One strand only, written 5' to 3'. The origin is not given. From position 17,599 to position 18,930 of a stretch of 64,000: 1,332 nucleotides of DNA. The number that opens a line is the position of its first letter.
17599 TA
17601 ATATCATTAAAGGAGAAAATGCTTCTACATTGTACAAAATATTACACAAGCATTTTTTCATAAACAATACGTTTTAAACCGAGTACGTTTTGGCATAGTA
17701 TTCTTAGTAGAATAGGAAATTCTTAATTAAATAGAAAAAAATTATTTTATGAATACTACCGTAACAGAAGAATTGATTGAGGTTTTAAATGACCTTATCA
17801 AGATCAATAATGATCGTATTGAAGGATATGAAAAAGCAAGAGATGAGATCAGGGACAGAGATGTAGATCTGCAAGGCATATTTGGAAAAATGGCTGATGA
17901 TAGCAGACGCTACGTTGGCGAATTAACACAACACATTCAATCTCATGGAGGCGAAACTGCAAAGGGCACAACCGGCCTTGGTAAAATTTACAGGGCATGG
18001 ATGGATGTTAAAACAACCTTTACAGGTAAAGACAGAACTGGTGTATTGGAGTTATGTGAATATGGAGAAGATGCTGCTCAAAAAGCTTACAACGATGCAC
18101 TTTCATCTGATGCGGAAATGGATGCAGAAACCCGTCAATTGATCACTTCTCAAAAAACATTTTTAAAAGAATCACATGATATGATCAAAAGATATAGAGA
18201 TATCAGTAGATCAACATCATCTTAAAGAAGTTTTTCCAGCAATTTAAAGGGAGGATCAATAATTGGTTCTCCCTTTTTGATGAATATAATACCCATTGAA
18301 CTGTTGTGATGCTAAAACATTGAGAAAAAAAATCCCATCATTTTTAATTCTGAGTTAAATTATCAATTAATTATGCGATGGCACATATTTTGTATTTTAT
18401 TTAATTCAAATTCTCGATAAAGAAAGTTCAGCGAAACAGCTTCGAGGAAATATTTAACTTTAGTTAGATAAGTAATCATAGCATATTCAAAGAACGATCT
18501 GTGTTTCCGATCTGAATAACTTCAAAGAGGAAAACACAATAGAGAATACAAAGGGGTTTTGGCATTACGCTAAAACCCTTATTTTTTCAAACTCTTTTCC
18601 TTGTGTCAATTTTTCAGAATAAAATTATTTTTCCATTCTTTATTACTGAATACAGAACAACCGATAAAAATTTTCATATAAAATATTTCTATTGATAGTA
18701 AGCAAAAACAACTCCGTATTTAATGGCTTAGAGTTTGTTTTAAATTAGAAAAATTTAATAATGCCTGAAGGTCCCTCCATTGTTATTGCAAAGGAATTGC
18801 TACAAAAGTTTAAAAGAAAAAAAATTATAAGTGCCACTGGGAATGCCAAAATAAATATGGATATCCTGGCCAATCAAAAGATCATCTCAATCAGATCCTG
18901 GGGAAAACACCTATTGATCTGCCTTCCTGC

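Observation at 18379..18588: Orphan promoter-plus-terminator unit with no ORF: candidate stress-regulon small RNA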

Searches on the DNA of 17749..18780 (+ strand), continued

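Call 84: search_rna_families(sources=[L065, L085, L088, L122], threshold=evalue, max_evalue=1)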
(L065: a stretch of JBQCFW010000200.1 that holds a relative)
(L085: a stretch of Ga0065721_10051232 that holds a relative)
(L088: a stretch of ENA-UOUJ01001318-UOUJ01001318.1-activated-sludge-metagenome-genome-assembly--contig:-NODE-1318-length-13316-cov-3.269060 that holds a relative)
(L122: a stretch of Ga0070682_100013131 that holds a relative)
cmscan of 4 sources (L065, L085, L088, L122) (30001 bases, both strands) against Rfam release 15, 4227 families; matches with E-value up to 1: 7.
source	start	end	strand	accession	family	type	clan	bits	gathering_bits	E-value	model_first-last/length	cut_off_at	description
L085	258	352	-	RF00059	TPP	Cis-reg; riboswitch;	-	56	54.3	1.3e-08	1-105/105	no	TPP riboswitch aptamer (THI element)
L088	13082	13189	+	RF03607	mir-9447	Gene; miRNA;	-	27.2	67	0.24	1-68/68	no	mir-9447 microRNA precursor family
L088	10293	10416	-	RF03046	Pseudomonadales-1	Gene; sRNA;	-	25.2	68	0.037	1-164/164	no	Pseudomonadales-1 RNA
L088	5224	5369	-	RF01500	Afu_198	Gene; snRNA; snoRNA; CD-box;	-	24.9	40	0.69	1-149/149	no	A. fumigatus snoRNA Afu_198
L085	219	267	+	RF02353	BjrC68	Gene; sRNA;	-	23.4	39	0.046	1-82/82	no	Bradyrhizobiaceae sRNA BjrC68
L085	224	311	-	RF02353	BjrC68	Gene; sRNA;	-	22.3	39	0.1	1-82/82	no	Bradyrhizobiaceae sRNA BjrC68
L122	2531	2589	+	RF02353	BjrC68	Gene; sRNA;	-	20.5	39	0.36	1-82/82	no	Bradyrhizobiaceae sRNA BjrC68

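Call 86: search_rna_families(source=L065, start=7500, end=7700, threshold=evalue, max_evalue=10, show_alignments=2)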
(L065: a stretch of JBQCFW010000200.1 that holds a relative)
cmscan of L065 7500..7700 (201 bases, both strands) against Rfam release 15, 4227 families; matches with E-value up to 10: 10.
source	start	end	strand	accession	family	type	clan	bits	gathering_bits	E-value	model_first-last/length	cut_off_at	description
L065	7625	7664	+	RF00489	ctRNA_p42d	Gene; antisense;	-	21.8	50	0.012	1-46/46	no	ctRNA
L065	7530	7661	+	RF04313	aspC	Cis-reg;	-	20.1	100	0.6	1-124/124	no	aspC ncRNA motif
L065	7577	7662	+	RF02353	BjrC68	Gene; sRNA;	-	18.7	39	0.0086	1-82/82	no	Bradyrhizobiaceae sRNA BjrC68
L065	7654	7693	-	RF03482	mir-4774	Gene; miRNA;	-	16.1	85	2.5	1-76/76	no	mir-4774 microRNA precursor family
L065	7623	7657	+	RF03277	mir-5886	Gene; miRNA;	-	15.6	85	2.6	26-60/89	no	mir-5886 microRNA precursor family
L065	7619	7695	-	RF02353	BjrC68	Gene; sRNA;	-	15.2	39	0.11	1-82/82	no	Bradyrhizobiaceae sRNA BjrC68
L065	7628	7693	-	RF01679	P36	Gene; sRNA;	-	14.7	36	0.98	1-61/61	no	Pseudomonas sRNA P36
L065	7664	7694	+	RF01687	Acido-Lenti-1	Gene; sRNA;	-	13.2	37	0.84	1-46/46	no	Acido-Lenti-1 RNA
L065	7615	7689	-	RF02378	SurC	Gene; sRNA;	-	13.1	80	3.1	1-161/161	no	SurC sRNA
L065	7500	7556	+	RF00003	U1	Gene; snRNA; splicing;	CL00005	7.4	69.5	9.9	109-166/166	5'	U1 spliceosomal RNA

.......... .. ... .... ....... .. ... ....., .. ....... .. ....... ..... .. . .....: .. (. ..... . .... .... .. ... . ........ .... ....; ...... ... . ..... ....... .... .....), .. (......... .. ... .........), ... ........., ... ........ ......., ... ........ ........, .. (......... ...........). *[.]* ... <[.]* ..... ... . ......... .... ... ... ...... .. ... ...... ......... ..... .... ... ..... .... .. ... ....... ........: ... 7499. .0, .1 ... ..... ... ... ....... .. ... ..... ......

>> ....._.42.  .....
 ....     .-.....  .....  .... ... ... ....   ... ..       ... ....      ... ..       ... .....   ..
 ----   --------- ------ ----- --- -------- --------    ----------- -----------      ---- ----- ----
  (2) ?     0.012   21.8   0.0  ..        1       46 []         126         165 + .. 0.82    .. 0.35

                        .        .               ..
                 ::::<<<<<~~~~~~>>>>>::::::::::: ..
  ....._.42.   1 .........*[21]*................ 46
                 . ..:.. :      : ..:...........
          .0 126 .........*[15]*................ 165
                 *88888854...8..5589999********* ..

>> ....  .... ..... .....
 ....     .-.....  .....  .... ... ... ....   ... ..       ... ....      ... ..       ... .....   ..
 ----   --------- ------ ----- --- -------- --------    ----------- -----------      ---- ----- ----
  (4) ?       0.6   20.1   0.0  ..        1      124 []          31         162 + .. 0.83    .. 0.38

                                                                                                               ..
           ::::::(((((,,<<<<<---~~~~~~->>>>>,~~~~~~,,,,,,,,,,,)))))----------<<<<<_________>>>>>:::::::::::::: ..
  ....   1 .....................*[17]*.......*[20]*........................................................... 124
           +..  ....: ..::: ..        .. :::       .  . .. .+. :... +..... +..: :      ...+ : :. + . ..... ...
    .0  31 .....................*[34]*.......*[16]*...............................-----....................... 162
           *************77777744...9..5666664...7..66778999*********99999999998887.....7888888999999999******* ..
